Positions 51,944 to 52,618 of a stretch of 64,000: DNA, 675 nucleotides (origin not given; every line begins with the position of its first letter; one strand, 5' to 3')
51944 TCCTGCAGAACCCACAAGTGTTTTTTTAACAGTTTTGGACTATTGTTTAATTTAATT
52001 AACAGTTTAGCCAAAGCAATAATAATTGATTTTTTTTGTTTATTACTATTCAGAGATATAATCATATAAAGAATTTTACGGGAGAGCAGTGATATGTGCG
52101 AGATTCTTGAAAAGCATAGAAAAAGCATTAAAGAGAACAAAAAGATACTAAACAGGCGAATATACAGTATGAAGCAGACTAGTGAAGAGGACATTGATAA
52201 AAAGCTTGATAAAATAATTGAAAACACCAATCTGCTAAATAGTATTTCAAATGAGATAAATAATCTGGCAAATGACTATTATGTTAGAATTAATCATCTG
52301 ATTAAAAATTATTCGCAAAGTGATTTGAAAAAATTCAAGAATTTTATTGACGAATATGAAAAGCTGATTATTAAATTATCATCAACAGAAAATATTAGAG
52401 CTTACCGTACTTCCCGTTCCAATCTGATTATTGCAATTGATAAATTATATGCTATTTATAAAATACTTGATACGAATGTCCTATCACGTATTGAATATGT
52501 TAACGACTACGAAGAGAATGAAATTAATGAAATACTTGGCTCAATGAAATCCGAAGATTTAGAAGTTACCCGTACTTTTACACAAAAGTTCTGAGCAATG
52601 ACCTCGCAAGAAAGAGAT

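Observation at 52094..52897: RelE-like toxin with an atypically long, non-RelB upstream partner directly after tRNA-Val(CAC)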

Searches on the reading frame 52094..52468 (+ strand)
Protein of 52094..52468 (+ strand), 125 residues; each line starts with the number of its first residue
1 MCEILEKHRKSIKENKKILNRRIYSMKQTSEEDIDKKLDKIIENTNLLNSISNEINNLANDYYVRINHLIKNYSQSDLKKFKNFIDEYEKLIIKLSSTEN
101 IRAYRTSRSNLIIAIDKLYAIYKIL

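Call 71: search_protein_families(library=phrogs, proteins=[window:52094-52468:+], max_evalue=1)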
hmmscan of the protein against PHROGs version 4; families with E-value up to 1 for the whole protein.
window:52094-52468:+ (125 aa): 4 families
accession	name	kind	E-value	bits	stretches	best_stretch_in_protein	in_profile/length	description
phrog_17359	-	unknown function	0.05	14.9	1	57-101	12-58/87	-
phrog_16166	-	unknown function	0.13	13.5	1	71-99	41-69/84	-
phrog_2275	-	unknown function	0.14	13.4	1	25-92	6-73/104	-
phrog_632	-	moron, auxiliary metabolic gene and host takeover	0.14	13.3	1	24-81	37-93/143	tellurite resistance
